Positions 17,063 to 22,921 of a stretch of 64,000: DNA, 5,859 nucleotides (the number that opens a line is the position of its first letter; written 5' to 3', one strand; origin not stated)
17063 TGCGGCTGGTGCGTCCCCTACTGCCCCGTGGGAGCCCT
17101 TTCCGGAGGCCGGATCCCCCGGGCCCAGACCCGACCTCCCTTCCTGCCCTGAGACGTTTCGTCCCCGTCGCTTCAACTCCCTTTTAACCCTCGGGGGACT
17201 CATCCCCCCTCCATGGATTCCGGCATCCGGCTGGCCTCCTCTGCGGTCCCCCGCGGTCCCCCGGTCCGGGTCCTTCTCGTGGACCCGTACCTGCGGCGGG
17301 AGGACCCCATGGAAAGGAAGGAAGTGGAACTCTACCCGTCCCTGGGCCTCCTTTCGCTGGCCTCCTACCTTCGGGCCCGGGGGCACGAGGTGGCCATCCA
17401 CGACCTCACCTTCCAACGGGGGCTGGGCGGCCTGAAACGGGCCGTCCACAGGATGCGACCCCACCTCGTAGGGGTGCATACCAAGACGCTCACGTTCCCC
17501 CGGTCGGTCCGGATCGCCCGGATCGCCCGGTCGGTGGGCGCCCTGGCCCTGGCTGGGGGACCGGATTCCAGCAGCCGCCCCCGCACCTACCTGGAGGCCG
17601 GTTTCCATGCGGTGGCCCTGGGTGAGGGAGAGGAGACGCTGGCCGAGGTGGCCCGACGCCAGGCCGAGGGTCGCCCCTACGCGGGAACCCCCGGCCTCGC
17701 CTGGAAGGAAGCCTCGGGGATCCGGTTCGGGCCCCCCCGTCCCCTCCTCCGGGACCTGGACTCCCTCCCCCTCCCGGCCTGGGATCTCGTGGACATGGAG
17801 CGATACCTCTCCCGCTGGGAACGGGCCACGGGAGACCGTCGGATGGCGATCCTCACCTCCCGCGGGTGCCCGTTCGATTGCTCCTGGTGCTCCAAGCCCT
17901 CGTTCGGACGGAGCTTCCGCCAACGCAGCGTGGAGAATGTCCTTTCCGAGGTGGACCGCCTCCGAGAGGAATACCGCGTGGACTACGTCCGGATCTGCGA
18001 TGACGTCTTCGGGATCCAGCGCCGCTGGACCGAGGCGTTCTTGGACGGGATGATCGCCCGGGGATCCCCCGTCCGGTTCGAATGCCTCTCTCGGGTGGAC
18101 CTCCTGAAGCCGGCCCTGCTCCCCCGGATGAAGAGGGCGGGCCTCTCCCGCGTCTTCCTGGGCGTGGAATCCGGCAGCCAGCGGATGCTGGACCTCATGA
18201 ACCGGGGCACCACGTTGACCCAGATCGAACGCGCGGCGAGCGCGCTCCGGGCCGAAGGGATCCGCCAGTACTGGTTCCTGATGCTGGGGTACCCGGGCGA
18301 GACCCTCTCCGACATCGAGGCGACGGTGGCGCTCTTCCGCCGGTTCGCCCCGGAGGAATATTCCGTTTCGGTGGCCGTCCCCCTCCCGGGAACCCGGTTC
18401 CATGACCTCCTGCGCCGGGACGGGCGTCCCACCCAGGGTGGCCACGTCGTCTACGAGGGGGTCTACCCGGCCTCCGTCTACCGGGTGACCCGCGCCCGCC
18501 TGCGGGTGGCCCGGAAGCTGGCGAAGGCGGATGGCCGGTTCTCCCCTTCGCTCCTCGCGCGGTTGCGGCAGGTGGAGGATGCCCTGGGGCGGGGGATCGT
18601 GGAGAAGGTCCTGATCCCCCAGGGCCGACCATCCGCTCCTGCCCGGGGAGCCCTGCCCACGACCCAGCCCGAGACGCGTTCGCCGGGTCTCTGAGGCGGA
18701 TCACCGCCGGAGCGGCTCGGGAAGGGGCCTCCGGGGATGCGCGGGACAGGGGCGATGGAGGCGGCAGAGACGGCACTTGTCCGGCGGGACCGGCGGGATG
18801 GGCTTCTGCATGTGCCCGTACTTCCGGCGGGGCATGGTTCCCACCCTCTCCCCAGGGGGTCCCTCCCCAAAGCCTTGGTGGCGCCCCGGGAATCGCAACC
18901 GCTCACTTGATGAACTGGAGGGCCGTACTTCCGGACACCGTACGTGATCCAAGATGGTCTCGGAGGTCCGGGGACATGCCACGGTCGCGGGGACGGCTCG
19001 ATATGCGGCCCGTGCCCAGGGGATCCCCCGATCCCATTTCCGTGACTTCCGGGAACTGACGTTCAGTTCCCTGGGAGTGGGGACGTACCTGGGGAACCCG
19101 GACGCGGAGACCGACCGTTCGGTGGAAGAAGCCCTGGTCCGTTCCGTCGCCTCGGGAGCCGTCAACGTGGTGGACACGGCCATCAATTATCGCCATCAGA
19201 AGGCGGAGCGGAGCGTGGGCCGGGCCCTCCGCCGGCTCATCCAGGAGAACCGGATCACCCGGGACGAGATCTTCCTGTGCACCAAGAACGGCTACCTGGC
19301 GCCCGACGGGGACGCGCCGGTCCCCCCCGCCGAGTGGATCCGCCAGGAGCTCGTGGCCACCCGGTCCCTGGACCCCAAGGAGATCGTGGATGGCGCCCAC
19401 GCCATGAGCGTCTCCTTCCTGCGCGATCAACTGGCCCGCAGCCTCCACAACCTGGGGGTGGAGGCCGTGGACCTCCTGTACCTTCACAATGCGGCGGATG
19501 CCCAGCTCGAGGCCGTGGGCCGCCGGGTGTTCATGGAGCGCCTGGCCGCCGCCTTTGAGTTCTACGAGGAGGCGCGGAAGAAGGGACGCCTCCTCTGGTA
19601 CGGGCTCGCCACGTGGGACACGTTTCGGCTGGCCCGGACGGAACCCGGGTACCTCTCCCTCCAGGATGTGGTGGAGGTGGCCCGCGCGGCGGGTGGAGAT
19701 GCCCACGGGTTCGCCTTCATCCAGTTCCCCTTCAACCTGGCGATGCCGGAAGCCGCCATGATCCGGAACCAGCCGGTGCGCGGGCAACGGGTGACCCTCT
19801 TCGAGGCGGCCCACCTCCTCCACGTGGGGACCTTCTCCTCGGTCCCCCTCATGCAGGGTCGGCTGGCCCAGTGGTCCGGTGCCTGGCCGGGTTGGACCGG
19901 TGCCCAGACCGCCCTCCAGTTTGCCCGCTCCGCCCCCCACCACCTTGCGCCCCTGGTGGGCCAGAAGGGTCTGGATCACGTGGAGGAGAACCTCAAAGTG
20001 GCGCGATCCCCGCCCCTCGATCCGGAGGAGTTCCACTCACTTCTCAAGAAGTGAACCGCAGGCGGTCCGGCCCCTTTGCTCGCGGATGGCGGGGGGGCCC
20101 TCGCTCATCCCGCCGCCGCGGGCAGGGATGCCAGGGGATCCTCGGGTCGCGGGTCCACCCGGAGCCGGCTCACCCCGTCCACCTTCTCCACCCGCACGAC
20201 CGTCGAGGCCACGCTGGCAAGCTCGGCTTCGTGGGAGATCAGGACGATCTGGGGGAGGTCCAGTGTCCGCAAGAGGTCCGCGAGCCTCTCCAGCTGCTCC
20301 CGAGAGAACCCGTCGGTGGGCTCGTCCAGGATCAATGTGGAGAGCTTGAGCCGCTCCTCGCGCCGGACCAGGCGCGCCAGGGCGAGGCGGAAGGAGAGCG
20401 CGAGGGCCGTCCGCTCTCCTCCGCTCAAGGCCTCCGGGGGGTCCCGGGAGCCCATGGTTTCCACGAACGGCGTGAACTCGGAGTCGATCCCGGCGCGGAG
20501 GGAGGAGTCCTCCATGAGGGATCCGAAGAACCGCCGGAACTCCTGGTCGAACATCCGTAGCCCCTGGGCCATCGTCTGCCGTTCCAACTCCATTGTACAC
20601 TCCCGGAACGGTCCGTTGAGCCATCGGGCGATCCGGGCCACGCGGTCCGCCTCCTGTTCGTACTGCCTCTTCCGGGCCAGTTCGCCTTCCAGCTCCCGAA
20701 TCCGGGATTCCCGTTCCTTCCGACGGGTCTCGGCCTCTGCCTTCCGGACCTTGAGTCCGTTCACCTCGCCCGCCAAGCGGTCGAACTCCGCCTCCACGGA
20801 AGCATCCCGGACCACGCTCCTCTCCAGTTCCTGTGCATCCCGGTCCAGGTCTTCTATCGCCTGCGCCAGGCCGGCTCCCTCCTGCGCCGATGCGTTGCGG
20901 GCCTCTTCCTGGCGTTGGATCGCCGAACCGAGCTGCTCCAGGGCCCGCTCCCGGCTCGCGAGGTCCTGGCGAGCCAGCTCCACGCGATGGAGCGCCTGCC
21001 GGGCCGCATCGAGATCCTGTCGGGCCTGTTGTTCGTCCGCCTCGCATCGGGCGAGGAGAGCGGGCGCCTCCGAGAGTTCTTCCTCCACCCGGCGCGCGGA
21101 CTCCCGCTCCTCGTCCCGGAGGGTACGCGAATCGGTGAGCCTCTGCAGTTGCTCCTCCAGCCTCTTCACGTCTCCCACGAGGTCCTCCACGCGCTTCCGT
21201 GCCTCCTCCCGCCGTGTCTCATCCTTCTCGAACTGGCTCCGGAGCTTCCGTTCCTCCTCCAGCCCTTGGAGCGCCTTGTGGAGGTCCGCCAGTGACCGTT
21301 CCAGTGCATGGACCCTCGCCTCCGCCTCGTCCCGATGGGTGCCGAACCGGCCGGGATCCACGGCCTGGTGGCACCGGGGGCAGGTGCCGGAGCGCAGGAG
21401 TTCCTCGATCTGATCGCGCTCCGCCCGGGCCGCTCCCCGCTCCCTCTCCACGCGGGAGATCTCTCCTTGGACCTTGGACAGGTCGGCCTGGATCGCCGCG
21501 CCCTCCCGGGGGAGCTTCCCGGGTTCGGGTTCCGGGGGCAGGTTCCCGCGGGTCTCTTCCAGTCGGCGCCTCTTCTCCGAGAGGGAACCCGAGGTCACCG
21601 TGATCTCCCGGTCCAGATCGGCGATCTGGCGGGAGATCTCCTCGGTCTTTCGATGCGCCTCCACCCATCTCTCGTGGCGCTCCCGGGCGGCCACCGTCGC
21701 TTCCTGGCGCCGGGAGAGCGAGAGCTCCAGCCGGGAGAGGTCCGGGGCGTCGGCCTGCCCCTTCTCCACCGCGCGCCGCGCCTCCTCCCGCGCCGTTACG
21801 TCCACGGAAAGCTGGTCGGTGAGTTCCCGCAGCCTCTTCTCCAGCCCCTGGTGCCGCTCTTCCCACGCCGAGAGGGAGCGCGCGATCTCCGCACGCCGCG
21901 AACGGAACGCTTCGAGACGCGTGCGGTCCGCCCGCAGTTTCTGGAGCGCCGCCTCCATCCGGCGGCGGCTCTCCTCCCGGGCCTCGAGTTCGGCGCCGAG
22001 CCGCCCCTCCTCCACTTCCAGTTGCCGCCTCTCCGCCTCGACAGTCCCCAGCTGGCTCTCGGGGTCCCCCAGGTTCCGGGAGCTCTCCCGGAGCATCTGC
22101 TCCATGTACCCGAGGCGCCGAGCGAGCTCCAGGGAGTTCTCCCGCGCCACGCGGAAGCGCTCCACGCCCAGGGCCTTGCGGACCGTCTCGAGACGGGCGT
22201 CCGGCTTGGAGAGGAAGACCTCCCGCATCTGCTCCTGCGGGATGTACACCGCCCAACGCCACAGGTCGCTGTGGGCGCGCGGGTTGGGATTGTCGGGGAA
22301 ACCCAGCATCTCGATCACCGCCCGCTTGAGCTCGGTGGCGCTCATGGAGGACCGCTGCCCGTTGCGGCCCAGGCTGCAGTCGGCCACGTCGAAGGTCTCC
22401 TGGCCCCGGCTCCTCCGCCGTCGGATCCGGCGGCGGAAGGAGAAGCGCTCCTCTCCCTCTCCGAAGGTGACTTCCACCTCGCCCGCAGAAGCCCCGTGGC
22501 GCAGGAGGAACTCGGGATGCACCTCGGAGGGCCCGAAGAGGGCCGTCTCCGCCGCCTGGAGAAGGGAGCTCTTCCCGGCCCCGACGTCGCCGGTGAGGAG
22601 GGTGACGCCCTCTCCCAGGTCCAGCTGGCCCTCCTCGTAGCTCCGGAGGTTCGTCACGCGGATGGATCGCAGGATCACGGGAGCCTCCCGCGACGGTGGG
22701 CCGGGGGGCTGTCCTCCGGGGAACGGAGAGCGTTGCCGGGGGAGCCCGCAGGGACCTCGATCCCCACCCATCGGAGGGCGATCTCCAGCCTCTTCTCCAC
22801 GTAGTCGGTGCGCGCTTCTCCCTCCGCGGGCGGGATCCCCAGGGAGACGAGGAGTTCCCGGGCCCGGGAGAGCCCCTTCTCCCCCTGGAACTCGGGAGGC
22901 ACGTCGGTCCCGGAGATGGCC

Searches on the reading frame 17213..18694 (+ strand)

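Call 53: search_protein_families(library=pfam, proteins=[window:17213-18694:+], max_evalue=0.0001)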
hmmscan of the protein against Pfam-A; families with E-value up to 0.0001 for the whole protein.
window:17213-18694:+ (493 aa): 2 families
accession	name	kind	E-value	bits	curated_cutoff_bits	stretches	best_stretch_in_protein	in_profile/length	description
PF04055.27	Radical_SAM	-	4.1e-25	89.3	29.5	1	214-374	2-165/166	Radical SAM superfamily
PF02310.24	B12-binding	-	6.7e-13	49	32.1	1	41-146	12-120/121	B12 binding domain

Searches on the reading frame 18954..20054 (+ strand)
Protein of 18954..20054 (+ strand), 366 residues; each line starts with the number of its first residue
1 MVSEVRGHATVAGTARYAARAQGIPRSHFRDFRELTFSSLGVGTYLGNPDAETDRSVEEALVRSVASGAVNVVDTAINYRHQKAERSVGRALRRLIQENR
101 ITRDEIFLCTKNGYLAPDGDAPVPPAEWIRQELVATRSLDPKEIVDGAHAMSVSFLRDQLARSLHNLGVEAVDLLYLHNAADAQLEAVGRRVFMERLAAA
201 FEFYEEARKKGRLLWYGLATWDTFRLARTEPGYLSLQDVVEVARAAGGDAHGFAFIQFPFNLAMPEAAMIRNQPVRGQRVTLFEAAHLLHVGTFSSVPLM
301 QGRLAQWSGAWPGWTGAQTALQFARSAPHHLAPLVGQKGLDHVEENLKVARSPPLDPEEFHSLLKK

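Call 53: search_protein_families(library=pfam, proteins=[window:18954-20054:+], max_evalue=0.0001)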
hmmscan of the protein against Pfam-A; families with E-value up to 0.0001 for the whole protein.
window:18954-20054:+ (366 aa): 1 family
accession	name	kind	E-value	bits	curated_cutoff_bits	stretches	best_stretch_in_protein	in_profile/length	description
PF00248.27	Aldo_ket_red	-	5.8e-20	72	24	1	40-229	2-149/291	Aldo/keto reductase family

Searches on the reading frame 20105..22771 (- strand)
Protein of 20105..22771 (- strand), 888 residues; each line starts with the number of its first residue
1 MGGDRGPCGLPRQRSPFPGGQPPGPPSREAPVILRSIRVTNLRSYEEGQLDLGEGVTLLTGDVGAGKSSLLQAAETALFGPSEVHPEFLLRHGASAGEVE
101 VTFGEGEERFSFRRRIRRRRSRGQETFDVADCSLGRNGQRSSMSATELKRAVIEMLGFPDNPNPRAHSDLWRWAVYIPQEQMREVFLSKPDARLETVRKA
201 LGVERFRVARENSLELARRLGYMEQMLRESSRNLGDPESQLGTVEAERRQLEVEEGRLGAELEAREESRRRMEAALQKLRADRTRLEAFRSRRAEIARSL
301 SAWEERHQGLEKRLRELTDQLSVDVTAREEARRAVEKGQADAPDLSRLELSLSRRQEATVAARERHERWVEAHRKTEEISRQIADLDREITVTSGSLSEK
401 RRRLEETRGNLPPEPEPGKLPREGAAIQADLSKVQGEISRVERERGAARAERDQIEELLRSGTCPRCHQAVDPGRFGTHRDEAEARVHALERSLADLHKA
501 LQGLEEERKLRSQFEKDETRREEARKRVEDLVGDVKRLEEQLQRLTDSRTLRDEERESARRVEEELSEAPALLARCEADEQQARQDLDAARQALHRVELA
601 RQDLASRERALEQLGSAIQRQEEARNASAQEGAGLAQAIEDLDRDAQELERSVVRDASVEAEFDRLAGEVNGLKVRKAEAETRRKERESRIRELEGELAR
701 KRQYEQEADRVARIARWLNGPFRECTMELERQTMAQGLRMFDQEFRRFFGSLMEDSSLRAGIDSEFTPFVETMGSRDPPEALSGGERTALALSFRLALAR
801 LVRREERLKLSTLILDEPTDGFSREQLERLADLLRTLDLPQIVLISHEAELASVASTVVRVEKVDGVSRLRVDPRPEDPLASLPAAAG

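Call 16: search_protein_families(library=ncbifam, proteins=[window:20105-22771:-], max_evalue=0.00001)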
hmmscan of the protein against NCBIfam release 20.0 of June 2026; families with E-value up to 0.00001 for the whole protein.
window:20105-22771:- (888 aa): 13 families
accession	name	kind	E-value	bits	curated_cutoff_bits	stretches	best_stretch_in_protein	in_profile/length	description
NF003034.1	PRK03918.1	equivalog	2.5e-48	164.8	700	2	34-513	3-488/878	DNA double-strand break repair ATPase Rad50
NF041034.1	Rad50_Sulf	equivalog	2e-42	145.1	1000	2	33-548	2-515/872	DNA double-strand break repair ATPase Rad50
NF002572.0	PRK02224.1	equivalog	1.1e-39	136.4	1087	3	34-157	3-123/888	DNA double-strand break repair ATPase Rad50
NF002244.0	PRK01156.1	equivalog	3.3e-38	131.4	847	2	33-703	2-702/895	DNA double-strand break repair ATPase Rad50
NF041035.1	Rad50_Halo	equivalog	1e-36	126.7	1000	2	225-872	206-877/883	DNA double-strand break repair ATPase Rad50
NF045487.1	ASRP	equivalog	1.1e-23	83.7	300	3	47-333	7-249/593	archaea-specific SMC-related protein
TIGR00611.2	recf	equivalog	8.8e-12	44.8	172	1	34-122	1-91/339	DNA replication/repair protein RecF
TIGR02168.1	SMC_prok_B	equivalog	3.9e-11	41.5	567.35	1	481-712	682-919/1181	chromosome segregation protein SMC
TIGR02169.1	SMC_prok_A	equivalog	2.2e-10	38.9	729.4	0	216-458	264-506/1165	chromosome segregation protein SMC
NF053563.1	Rkd4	equivalog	1.6e-09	36.4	860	1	34-126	3-98/747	arcadin-4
TIGR00618.1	sbcc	subfamily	8.2e-09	34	478.5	0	36-393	5-392/1043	exonuclease subunit SbcC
NF045780.1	TrlF_fam_ATP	equivalog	8.4e-07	28.1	350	0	102-460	341-675/944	TrlF family AAA-like ATPase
TIGR02857.1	CydD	equivalog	1.3e-06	27.7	435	0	779-860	456-528/529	thiol reductant ABC exporter subunit CydD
